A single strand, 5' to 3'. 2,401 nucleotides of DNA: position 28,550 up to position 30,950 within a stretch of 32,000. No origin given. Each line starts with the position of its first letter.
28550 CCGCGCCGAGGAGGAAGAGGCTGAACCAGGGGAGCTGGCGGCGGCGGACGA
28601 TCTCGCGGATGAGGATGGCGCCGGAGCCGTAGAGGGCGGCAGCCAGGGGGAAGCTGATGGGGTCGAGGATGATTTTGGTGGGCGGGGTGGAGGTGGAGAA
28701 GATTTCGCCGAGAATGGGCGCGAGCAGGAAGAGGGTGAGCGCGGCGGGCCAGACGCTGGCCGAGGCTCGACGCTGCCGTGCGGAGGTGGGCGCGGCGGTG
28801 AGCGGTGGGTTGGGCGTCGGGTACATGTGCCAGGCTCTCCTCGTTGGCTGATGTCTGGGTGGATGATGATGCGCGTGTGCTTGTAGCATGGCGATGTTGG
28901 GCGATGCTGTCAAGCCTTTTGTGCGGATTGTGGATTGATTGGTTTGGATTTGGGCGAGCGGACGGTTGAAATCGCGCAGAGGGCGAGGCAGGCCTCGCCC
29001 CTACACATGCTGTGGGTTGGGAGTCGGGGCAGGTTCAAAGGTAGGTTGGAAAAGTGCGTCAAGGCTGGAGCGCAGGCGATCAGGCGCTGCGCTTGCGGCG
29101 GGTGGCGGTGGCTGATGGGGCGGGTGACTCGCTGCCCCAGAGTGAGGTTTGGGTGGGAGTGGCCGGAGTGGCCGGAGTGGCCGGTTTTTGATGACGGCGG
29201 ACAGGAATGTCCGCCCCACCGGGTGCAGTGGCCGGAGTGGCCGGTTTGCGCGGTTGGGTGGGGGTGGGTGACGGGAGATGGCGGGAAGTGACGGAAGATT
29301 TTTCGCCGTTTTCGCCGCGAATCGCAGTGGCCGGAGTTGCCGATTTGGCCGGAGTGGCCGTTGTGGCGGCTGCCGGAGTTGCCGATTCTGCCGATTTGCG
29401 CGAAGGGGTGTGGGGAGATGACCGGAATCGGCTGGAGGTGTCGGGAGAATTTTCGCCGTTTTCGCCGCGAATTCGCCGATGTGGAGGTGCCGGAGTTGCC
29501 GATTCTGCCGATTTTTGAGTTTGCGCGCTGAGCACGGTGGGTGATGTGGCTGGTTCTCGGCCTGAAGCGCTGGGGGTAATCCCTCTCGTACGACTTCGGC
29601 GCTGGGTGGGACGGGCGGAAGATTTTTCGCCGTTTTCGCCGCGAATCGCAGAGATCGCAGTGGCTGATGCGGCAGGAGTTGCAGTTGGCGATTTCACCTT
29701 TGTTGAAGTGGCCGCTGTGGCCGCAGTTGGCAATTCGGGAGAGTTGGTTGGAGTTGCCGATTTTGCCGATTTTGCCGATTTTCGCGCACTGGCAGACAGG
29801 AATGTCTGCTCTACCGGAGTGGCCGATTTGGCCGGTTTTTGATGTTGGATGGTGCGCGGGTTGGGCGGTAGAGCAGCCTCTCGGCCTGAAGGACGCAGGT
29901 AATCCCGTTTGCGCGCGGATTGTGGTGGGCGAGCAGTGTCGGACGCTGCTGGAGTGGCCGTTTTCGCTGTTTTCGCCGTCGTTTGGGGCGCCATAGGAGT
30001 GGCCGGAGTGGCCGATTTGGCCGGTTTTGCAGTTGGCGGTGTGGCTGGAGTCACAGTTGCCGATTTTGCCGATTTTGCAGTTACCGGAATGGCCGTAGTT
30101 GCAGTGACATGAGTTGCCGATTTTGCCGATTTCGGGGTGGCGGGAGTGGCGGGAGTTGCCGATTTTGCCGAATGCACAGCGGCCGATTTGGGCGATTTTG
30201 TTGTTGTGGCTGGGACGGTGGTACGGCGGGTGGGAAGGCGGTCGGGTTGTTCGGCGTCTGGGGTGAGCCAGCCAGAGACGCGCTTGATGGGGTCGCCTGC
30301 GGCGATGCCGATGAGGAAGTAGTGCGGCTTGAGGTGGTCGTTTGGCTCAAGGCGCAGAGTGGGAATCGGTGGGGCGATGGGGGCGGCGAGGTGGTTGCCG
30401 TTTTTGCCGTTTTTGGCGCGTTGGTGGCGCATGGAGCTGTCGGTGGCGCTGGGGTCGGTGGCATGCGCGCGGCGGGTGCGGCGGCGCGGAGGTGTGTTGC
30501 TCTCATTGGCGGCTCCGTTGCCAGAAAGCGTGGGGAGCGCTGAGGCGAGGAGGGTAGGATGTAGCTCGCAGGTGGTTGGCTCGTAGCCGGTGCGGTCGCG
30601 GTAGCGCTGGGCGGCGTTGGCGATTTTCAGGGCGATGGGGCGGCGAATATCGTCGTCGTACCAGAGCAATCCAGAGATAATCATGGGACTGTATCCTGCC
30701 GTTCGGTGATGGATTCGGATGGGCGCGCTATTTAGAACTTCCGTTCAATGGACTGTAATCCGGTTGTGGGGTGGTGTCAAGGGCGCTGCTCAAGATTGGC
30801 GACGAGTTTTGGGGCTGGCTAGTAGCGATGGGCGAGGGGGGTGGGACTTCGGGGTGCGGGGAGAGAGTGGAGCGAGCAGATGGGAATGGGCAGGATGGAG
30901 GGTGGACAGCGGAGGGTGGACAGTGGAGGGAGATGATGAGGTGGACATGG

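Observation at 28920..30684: ORF tail built from a mosaic of short nucleotide repeats that are partly read in different frames and continue past the stop codon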

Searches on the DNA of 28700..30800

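Call 78: search_rna_families(source=window, start=28700, end=30800, threshold=evalue, max_evalue=10)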
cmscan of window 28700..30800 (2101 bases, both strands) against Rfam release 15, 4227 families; matches with E-value up to 10: 1.
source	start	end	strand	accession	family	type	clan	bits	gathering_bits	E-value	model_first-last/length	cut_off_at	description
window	29033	29130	+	RF01953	SOX2OT_exon3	Gene; lncRNA;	-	9.9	70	5.1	1-276/276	no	SOX2 overlapping transcript exon 3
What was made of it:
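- On Known structured RNA family (Rfam): Only a chance match (E=5) was found at 28700-30800 (call 78).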

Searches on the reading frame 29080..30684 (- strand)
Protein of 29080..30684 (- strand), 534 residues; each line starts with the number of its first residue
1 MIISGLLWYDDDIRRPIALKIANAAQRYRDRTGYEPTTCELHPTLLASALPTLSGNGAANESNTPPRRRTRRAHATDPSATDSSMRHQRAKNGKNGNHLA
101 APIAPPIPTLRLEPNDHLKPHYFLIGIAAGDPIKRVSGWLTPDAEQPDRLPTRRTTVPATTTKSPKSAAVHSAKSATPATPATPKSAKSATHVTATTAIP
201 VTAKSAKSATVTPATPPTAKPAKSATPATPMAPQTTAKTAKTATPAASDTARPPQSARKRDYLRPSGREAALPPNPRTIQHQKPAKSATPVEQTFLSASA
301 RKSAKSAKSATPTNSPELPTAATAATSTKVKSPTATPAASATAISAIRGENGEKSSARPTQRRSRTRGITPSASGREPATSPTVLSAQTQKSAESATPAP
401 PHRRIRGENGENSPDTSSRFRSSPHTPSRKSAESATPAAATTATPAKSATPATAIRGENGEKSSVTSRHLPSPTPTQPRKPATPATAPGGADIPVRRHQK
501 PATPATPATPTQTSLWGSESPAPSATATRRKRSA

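Call 7: search_protein_families(library=pfam, proteins=[window:29080-30684:-], max_evalue=0.01)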
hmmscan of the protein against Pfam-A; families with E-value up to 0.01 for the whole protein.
window:29080-30684:- (534 aa): 0 families

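Call 14: find_encoding_contigs(protein=window:29080-30684:-, flank=10000)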
Protein window:29080-30684:- (534 aa): no gene with exactly this product is on record in the collection.

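Call 18: search_protein_representatives(protein=window:29080-30684:-)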
Query: 534 residues. Proteins with E-value up to 0.001 (for the whole library): 129; up to 1e-10: 45; up to 1e-30: 0. The best 129 are listed.
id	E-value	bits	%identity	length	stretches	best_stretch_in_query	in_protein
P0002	5.1e-26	108.6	50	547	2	1-59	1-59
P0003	1.1e-25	107.5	51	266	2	1-49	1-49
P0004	7.6e-25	104.8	45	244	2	1-49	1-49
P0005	3.2e-24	102.7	44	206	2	1-49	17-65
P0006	3.0e-23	99.5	47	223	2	1-73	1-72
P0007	3.2e-23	99.4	46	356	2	1-58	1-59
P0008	3.6e-23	99.2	45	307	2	1-65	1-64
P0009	1.6e-22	97.0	43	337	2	1-59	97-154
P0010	2.8e-22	96.3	60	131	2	1-50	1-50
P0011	3.2e-22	96.1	48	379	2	1-73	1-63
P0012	4.6e-21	92.3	42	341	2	1-65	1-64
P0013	5.5e-21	92.0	45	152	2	1-49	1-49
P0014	9.3e-21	91.3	44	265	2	1-56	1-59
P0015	9.5e-21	91.2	44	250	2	1-59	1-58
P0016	3.3e-20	89.5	50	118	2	1-58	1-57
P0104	1.1e-04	38.3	50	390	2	373-441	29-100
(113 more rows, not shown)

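Call 26: find_encoding_contigs(protein=P0104, flank=10000)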
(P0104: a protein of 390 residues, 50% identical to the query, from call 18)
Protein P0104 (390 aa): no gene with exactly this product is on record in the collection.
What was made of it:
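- Dispersal in the same genome therefore rests on the protein sequence of P0104, whose DNA I could not retrieve (call 26).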

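Call 47: search_protein_families(library=ncbifam, proteins=[window:29080-30684:-], max_evalue=10)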
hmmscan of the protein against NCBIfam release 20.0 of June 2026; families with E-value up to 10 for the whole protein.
window:29080-30684:- (534 aa): 0 families
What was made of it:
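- Closest known: Low-complexity basic tails of nucleoid proteins. Different: No sequence homology (no Pfam or NCBIfam hit; calls 7, 47).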

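Call 84: search_protein_families(library=phrogs, proteins=[window:29080-30684:-], max_evalue=0.01)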
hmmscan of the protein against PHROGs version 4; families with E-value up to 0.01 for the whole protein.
window:29080-30684:- (534 aa): 0 families

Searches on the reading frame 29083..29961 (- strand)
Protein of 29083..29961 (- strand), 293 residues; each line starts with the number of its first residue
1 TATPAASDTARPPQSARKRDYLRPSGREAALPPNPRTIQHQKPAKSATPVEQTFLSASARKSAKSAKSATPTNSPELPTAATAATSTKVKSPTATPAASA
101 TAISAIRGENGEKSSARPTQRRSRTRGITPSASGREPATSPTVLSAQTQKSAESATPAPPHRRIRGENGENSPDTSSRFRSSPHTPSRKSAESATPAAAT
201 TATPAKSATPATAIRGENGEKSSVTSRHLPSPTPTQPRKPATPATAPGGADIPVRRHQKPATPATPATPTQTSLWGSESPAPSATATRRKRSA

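Call 25: find_homologous_proteins(query=window:29083-29961:-, max_evalue=0.01)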
Query seq(293 aa) (293 aa): 1 proteins with E <= 0.01 among 8000 candidates.
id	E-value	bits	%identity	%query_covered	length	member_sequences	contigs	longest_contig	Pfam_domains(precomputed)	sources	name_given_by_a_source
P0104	1.7e-4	40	54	21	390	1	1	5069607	-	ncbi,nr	ncbi:MAG: hypothetical protein OJF49_002964 [Ktedonobacterales bacterium]|nr:MAG: hypothetical prote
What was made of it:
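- Tried and rejected: A search with the real-frame tail found only P0104 (call 25).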
